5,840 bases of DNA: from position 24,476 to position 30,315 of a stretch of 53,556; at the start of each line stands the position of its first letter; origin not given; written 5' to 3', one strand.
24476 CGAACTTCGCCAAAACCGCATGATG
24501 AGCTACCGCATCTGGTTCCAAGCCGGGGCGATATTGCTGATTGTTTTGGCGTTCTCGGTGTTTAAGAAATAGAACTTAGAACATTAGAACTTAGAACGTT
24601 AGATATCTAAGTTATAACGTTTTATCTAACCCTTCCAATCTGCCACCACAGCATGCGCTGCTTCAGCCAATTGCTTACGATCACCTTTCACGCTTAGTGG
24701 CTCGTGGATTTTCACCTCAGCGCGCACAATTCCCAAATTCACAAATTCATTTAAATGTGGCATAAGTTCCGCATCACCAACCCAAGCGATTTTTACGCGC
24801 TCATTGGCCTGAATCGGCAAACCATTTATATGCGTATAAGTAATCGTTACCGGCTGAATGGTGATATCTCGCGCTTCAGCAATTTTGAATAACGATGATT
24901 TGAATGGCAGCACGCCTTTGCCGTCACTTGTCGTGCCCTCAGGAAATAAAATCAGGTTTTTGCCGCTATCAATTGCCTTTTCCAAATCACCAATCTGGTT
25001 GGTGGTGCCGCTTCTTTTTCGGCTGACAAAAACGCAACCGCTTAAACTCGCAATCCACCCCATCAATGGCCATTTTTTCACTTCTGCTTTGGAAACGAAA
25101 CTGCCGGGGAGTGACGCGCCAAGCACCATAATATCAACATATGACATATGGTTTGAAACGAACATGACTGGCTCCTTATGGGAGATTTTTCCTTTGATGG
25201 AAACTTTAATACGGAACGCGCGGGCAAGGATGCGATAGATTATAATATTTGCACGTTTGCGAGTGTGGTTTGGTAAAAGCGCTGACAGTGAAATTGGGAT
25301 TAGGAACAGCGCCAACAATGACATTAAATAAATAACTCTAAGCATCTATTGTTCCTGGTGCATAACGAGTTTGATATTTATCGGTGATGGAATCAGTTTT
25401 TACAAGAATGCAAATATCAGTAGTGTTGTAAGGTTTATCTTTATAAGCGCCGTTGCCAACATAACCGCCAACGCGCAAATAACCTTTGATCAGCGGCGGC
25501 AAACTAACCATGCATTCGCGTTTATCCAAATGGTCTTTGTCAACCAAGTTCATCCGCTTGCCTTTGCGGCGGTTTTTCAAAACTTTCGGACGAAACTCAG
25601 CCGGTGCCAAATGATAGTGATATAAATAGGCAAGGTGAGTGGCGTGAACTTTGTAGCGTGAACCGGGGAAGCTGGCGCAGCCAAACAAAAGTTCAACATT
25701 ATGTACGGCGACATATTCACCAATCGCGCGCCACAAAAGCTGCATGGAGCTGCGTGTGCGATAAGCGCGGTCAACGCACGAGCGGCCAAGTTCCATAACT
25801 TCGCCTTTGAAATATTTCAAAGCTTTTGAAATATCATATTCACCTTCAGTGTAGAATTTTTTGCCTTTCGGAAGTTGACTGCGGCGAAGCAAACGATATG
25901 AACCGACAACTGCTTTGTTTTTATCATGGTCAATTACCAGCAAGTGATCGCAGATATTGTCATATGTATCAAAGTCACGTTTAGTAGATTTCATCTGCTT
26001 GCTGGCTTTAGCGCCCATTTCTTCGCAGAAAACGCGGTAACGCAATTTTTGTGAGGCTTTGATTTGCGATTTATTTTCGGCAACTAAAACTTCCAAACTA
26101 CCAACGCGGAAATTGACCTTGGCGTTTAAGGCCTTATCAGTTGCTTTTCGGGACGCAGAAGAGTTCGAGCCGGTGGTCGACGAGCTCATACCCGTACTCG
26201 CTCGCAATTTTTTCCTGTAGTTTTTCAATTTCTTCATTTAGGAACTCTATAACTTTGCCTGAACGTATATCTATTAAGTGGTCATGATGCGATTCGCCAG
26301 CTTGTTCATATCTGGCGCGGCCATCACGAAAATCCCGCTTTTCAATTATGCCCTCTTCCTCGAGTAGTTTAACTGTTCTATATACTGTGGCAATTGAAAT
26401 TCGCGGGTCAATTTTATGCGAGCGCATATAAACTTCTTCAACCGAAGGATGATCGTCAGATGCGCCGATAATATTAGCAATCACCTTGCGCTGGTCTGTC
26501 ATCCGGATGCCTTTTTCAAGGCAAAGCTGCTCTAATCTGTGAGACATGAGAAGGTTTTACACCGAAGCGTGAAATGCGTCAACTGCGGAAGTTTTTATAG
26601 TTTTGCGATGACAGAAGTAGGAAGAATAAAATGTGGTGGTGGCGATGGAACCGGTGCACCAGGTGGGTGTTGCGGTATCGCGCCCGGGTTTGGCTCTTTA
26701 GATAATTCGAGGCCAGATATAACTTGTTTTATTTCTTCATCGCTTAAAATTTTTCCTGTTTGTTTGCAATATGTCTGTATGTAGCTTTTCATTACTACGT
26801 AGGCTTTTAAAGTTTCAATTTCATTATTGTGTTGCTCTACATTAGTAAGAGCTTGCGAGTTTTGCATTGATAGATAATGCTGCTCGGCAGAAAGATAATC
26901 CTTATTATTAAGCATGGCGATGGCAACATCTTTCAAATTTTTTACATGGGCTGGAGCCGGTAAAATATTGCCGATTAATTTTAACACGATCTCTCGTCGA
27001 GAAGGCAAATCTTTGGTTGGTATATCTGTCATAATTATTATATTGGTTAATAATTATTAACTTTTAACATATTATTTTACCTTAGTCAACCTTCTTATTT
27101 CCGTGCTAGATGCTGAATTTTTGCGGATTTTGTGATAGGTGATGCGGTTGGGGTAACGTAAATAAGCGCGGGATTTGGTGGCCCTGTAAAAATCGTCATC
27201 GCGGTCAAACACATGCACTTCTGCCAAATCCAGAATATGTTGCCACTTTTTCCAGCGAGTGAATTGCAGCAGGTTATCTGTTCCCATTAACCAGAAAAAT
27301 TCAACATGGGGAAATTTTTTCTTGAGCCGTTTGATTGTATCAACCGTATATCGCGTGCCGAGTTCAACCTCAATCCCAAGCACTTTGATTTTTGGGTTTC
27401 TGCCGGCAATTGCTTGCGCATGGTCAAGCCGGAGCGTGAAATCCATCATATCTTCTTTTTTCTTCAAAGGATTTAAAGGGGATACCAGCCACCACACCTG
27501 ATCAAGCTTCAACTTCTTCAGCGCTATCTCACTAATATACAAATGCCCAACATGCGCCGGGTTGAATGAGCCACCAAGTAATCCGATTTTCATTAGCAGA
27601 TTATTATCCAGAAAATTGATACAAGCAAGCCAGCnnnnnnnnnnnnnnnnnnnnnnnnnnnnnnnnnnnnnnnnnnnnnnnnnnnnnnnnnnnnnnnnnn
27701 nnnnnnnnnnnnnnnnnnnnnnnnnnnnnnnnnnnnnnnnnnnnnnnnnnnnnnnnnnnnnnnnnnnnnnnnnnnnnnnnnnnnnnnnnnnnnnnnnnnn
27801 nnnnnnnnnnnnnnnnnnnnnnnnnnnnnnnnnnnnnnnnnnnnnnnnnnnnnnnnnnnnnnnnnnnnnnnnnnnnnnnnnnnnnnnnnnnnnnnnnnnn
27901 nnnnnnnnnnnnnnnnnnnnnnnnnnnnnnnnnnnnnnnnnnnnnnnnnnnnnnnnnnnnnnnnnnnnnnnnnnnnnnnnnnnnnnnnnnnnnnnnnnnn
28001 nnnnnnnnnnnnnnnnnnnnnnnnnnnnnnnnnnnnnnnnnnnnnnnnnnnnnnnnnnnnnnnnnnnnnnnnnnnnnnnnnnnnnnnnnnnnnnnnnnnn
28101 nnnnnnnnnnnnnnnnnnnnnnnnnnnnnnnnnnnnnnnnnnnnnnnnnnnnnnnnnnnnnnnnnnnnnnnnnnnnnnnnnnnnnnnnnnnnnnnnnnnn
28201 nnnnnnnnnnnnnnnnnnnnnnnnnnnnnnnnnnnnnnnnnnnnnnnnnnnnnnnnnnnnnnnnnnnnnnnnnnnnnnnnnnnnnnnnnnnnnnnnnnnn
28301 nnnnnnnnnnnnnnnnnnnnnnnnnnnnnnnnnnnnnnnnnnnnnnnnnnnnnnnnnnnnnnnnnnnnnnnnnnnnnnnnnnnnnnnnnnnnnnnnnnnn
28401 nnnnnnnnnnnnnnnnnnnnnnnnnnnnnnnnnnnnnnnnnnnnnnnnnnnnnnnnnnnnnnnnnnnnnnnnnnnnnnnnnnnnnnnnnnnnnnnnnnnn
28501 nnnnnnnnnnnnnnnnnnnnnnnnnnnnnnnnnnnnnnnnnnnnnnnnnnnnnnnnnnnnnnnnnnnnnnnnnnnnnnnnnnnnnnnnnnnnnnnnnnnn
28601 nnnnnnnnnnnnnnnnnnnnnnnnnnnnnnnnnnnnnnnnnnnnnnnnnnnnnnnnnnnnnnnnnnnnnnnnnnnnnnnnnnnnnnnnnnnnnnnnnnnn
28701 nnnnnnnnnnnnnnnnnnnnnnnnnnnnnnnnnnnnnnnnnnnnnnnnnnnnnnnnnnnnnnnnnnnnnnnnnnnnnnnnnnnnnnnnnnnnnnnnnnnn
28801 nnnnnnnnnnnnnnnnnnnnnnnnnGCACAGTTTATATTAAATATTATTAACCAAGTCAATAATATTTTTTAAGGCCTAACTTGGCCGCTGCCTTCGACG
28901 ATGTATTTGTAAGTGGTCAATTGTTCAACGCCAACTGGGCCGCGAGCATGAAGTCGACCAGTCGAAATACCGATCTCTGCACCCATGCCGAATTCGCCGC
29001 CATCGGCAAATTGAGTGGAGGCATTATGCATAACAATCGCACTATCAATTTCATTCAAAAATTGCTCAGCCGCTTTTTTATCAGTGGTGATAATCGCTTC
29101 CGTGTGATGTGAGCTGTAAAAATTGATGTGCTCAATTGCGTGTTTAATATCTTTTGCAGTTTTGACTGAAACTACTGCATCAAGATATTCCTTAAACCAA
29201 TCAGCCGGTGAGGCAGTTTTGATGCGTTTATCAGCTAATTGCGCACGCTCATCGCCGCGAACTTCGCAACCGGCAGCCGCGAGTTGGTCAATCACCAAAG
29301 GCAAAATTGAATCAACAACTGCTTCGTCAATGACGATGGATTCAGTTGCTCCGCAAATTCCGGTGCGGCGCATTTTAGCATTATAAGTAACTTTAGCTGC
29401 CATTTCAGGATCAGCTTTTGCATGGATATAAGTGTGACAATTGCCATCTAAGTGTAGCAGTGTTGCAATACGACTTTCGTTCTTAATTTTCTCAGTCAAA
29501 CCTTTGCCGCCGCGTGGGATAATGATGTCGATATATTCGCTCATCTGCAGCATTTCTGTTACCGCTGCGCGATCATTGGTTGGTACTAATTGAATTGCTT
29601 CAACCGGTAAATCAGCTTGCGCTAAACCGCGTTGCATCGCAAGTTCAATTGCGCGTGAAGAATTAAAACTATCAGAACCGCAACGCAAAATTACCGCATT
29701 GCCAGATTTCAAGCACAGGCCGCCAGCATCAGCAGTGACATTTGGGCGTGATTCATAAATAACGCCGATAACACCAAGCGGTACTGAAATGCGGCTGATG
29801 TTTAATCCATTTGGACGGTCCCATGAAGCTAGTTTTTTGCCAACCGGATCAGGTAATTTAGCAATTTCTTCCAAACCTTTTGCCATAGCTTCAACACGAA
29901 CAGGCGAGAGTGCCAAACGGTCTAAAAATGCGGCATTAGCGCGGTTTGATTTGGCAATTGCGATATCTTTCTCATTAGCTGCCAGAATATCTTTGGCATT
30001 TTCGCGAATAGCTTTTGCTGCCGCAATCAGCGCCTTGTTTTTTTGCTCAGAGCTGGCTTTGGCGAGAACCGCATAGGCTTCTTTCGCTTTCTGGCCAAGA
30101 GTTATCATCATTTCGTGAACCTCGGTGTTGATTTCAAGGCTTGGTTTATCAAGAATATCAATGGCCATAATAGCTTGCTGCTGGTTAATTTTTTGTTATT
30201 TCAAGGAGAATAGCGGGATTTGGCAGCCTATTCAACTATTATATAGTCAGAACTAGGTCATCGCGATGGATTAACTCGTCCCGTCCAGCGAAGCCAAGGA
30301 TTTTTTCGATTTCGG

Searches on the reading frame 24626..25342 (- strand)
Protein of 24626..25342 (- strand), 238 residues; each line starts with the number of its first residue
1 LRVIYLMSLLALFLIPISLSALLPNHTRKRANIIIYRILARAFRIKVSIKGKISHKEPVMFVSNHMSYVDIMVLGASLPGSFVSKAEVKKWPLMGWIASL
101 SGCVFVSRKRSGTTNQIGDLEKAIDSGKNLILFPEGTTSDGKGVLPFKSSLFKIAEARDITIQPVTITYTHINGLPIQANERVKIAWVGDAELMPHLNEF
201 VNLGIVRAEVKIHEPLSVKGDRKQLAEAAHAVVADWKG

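Call 104: search_protein_families(library=pfam, proteins=[window:24626-25342:-], max_evalue=0.001)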
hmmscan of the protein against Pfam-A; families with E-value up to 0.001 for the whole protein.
window:24626-25342:- (238 aa): 1 family
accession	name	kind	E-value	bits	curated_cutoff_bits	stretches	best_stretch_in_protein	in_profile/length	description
PF01553.26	Acyltransferase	-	2e-28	99.3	23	1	44-167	1-131/132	Acyltransferase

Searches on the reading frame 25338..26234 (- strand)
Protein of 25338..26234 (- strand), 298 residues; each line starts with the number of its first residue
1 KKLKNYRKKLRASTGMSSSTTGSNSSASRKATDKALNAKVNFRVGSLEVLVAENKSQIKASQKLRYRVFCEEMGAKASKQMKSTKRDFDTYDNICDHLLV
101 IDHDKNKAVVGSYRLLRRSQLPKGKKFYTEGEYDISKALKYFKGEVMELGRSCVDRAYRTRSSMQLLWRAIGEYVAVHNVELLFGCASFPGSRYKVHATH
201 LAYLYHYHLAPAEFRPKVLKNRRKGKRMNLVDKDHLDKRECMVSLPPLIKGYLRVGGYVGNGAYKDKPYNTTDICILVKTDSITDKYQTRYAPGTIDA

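Call 3: search_protein_families(library=pfam, proteins=[window:25338-26234:-], max_evalue=0.1)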
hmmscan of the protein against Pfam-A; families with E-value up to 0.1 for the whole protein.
window:25338-26234:- (298 aa): 2 families
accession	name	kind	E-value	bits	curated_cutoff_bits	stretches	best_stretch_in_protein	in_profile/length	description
PF13444.12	Acetyltransf_5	-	1.5e-33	115.9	22.4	1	64-169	1-102/102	Acetyltransferase (GNAT) domain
PF21926.2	FeeM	-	0.0074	16.5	27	1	62-184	3-119/158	N-acyl amino acid synthase FeeM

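Call 4: search_protein_families(library=ncbifam, proteins=[window:25338-26234:-], max_evalue=0.1)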
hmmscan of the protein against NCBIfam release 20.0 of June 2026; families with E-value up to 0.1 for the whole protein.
window:25338-26234:- (298 aa): 8 families
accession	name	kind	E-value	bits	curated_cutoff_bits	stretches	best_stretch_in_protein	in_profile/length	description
NF052555.1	OrAlActfOlsBBRUA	equivalog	2.2e-78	263.6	320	1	30-292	6-271/278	l-ornithine N(alpha)-acyltransferase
NF052554.1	OrAlActfOlsBRHOCB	equivalog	9.4e-77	258.2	350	1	47-292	8-254/256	L-ornithine N(alpha)-acyltransferase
NF052615.1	orn_lipid_OlsF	equivalog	2.1e-20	72.8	620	1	83-210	340-470/570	bifunctional ornithine lipid synthase OlsF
TIGR03694.1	exosort_acyl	subfamily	4e-10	39.5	111.95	1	47-163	8-128/241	PEP-CTERM/exosortase system-associated acyltransferase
NF053696.1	GlyAclTfGlsBBct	equivalog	1.2e-05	24.7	300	1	86-163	68-149/303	glycine N(alpha)-acyltransferase GlsB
TIGR04045.1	MSMEG_0567_GNAT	equivalog_domain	0.0054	16.3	68.45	1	49-118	4-68/153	MSMEG_0567/Sll0786 family nitrogen starvation N-acetyltransferase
NF052393.1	AHserLSynTraI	equivalog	0.008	15.4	250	1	53-165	13-118/212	acyl-homoserine-lactone synthase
NF010408.0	PRK13834.1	subfamily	0.034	13.7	292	1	53-163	13-116/207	acyl-homoserine-lactone synthase TraI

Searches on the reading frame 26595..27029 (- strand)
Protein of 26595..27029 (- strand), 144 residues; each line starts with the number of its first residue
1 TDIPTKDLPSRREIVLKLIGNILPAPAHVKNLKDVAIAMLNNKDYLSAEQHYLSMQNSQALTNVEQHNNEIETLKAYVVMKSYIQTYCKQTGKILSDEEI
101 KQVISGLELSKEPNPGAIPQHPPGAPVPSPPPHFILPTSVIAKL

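Call 3: search_protein_families(library=pfam, proteins=[window:26595-27029:-], max_evalue=0.1)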
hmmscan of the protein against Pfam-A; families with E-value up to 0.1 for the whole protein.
window:26595-27029:- (144 aa): 2 families
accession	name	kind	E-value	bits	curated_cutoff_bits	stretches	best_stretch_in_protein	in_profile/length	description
PF10477.14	EIF4E-T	-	0.014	14.8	28.5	1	13-144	551-657/663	Nucleocytoplasmic shuttling protein for mRNA cap-binding EIF4E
PF25827.1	TVHS-like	-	0.083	13.2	27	0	13-77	36-99/105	Tepsin VHS/ENTH-like domain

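Call 4: search_protein_families(library=ncbifam, proteins=[window:26595-27029:-], max_evalue=0.1)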
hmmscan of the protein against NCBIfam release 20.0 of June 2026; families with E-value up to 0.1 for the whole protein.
window:26595-27029:- (144 aa): 1 family
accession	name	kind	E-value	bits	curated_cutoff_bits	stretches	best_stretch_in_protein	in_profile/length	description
NF006207.0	PRK08332.1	equivalog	0.0053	14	2400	1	3-105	473-573/1684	vitamin B12-dependent ribonucleotide reductase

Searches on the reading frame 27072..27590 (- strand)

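Call 3: search_protein_families(library=pfam, proteins=[window:27072-27590:-], max_evalue=0.1)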
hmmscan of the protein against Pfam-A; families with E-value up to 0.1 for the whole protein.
window:27072-27590:- (172 aa): 3 families
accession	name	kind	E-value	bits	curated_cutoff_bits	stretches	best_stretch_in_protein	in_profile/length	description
PF01467.32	CTP_transf_like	-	2.8e-20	73.3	21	1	4-167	1-132/133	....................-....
PF01747.23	ATP-sulfurylase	-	0.013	15.3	24.3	1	9-61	28-75/212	ATP-sulfurylase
PF05637.18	Glyco_transf_34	-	0.014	15.6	23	1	82-121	62-101/238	galactosyl transferase GMA12/MNN10 family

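Call 4: search_protein_families(library=ncbifam, proteins=[window:27072-27590:-], max_evalue=0.1)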
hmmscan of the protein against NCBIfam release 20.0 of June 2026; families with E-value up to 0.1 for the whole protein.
window:27072-27590:- (172 aa): 16 families
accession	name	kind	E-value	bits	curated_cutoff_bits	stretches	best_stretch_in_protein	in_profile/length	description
NF000843.0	PRK00071.2-2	equivalog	5.1e-59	199.3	240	1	2-148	14-159/212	nicotinate-nucleotide adenylyltransferase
NF000846.0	PRK00071.2-5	equivalog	7.6e-49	166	329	1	1-144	20-162/210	nicotinate-nucleotide adenylyltransferase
NF000845.0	PRK00071.2-4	equivalog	1.5e-45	155.1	210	1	2-134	10-141/197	nicotinate-nucleotide adenylyltransferase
TIGR00482.1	TIGR00482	equivalog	1.5e-38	132.8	112.45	1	4-169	1-170/194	nicotinate (nicotinamide) nucleotide adenylyltransferase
NF005519.0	PRK07152.1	equivalog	7.3e-33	114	315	1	1-169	2-165/361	nicotinate-nucleotide adenylyltransferase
NF000840.1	PRK00071.1-3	equivalog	1.8e-30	105.9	150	1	1-168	7-173/201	nicotinate-nucleotide adenylyltransferase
NF000841.0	PRK00071.1-4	equivalog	8.1e-25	87.7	197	1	1-132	8-140/194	nicotinate-nucleotide adenylyltransferase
NF005410.0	PRK06973.1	equivalog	2e-21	76.4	214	1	1-130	23-156/243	nicotinate-nucleotide adenylyltransferase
NF000839.0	PRK00071.1-1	equivalog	1.7e-19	70.6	187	1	3-138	9-145/219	nicotinate-nucleotide adenylyltransferase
NF000842.0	PRK00071.2-1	equivalog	4.6e-13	49.2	167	1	1-168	3-164/191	nicotinate-nucleotide adenylyltransferase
NF006479.0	PRK08887.1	equivalog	5.1e-09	36.2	164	1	1-145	3-147/174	nicotinate-nicotinamide nucleotide adenylyltransferase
TIGR00125.1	cyt_tran_rel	domain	1.1e-05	25.5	27.7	1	2-56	1-54/65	adenylyltransferase/cytidyltransferase family protein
TIGR01510.1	coaD_prev_kdtB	equivalog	0.00021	21.3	103.3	1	3-89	2-78/155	pantetheine-phosphate adenylyltransferase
TIGR01526.1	nadR_NMN_Atrans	equivalog_domain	0.027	13.7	341.15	1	1-61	2-60/325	nicotinamide-nucleotide adenylyltransferase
TIGR03863.1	PQQ_ABC_bind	subfamily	0.045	12.8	413.6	1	101-157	113-166/347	ABC transporter, substrate binding protein, PQQ-dependent alcohol dehydrogenase system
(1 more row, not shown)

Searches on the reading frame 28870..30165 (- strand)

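Call 3: search_protein_families(library=pfam, proteins=[window:28870-30165:-], max_evalue=0.1)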
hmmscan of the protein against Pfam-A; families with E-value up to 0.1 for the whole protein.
window:28870-30165:- (431 aa): 2 families
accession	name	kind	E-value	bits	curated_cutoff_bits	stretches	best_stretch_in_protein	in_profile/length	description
PF00171.27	Aldedh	-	2.1e-20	73.1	23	2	25-296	36-294/461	Aldehyde dehydrogenase family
PF00994.29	MoCF_biosynth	-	0.016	15.4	26.6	0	179-226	24-71/144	Probable molybdopterin binding domain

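Call 4: search_protein_families(library=ncbifam, proteins=[window:28870-30165:-], max_evalue=0.1)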
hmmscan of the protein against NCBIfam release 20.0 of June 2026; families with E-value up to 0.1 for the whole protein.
window:28870-30165:- (431 aa): 11 families
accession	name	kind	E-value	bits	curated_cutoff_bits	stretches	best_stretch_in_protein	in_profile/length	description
NF001221.0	PRK00197.1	equivalog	5.4e-172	572.2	289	1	16-430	3-417/418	glutamate-5-semialdehyde dehydrogenase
TIGR00407.1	proA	equivalog_domain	3.7e-132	440.9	317.45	1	27-420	1-398/398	glutamate-5-semialdehyde dehydrogenase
TIGR01092.1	P5CS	equivalog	6.7e-92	308.9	796.75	1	23-429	291-694/715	delta l-pyrroline-5-carboxylate synthetase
NF047625.1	AcylSulfactDhSauS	equivalog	9.9e-13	47.7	600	2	114-311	89-281/464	acylating sulfoacetaldehyde dehydrogenase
NF050084.1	pip_6_carb_DH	equivalog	1.2e-09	37.6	730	1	127-291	115-283/475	L-piperidine-6-carboxylate dehydrogenase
NF052305.1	DioxValDhHalo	equivalog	1.4e-09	37.4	750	2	122-295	134-308/483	2,5-dioxovalerate dehydrogenase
NF040648.1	lactal_redase_Meth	equivalog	7.1e-09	35.2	650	1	25-294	40-297/463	lactaldehyde dehydrogenase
TIGR02518.1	EutH_ACDH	equivalog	1e-06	27.9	620.1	1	24-288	14-264/488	acetaldehyde dehydrogenase (acetylating)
NF042993.1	AlphKGSA_gudD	equivalog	1.4e-05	24.1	770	1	27-294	51-306/481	alpha-ketoglutaric semialdehyde dehydrogenase GucD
NF006916.0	PRK09407.1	equivalog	0.00028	19.6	521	1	127-289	154-315/526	succinic semialdehyde dehydrogenase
TIGR01256.1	modA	equivalog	0.064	13.2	62.5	0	251-360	105-214/217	molybdate ABC transporter substrate-binding protein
